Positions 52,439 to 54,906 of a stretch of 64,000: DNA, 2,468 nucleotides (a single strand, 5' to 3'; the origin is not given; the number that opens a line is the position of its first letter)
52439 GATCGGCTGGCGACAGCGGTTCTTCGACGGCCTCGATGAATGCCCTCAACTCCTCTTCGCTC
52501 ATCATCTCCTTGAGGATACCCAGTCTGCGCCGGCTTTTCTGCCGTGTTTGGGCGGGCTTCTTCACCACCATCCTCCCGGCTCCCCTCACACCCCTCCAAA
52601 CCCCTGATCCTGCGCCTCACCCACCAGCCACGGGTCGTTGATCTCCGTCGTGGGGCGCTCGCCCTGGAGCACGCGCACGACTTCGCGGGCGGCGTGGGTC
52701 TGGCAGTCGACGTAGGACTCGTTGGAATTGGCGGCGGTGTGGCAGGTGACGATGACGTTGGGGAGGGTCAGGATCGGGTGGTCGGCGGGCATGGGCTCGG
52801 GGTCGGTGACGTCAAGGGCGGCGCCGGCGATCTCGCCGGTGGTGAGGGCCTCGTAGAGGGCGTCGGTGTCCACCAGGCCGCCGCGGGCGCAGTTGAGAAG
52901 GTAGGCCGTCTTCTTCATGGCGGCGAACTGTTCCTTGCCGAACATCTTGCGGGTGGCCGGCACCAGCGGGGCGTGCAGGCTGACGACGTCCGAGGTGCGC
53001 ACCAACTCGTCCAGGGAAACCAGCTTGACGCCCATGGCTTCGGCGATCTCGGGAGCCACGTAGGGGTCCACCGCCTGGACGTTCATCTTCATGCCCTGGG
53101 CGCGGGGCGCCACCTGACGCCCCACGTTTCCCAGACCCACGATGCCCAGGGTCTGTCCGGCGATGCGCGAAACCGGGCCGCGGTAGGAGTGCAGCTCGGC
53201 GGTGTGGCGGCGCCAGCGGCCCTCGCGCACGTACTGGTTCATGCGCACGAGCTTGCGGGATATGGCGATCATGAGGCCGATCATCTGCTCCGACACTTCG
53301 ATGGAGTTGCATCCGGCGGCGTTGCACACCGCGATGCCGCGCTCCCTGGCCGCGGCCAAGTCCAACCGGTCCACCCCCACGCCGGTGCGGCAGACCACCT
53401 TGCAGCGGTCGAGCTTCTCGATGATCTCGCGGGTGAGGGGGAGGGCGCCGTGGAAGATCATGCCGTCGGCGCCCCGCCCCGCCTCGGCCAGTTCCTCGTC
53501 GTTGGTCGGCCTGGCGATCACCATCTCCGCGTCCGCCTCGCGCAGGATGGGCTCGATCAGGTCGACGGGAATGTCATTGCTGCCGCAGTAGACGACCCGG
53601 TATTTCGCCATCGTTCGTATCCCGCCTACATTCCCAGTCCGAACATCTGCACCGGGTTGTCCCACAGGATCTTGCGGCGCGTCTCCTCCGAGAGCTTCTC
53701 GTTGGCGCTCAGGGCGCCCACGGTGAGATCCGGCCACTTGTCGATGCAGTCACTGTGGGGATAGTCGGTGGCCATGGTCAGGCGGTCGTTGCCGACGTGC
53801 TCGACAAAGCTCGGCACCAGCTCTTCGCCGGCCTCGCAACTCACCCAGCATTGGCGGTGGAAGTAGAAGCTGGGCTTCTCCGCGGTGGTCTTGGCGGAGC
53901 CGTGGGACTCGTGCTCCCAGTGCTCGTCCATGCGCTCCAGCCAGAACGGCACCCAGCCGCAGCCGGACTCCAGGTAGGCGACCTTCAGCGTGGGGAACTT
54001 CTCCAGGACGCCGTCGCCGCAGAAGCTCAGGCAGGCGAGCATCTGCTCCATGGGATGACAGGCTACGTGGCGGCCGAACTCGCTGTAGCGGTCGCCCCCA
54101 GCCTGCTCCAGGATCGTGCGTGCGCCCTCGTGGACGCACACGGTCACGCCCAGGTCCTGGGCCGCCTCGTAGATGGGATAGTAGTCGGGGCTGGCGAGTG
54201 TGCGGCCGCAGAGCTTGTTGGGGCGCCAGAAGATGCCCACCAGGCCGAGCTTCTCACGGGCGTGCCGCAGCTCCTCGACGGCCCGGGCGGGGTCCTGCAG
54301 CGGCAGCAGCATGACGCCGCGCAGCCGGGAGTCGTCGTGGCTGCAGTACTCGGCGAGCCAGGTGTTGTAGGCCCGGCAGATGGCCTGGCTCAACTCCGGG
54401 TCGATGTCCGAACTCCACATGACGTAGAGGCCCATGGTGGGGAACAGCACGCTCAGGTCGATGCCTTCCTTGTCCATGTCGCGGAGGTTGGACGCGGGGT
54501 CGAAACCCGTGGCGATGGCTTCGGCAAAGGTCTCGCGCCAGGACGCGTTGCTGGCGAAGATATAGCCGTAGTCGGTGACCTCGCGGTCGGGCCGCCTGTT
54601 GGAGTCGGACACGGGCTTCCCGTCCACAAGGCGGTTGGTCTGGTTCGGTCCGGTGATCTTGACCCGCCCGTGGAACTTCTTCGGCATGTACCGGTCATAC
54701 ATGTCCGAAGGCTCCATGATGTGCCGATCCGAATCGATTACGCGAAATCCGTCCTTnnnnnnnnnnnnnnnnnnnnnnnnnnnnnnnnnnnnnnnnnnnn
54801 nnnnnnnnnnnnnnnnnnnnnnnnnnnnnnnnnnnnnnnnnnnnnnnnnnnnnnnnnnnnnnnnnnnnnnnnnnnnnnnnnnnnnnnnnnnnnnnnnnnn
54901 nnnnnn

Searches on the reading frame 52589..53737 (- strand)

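Call 106: search_protein_families(library=pfam, proteins=[window:52589-53737:-], max_evalue=0.00001)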
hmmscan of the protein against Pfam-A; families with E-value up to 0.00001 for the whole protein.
window:52589-53737:- (383 aa): 2 families
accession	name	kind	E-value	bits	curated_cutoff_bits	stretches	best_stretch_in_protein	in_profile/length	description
PF02826.25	2-Hacid_dh_C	-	1.5e-62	210.6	25.1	1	153-335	1-178/178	D-isomer specific 2-hydroxyacid dehydrogenase, NAD binding domain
PF00389.36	2-Hacid_dh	-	3.7e-24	85.3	24.6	1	63-367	13-134/134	D-isomer specific 2-hydroxyacid dehydrogenase, catalytic domain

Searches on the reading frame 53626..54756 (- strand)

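Call 54: search_protein_families(library=pfam, proteins=[window:53626-54756:-], max_evalue=0.01)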
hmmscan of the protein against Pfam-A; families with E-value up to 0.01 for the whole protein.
window:53626-54756:- (376 aa): 1 family
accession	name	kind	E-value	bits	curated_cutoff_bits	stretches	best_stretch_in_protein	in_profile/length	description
PF04909.20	Amidohydro_2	-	2.8e-35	122.9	26.4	1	59-374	11-289/289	Amidohydrolase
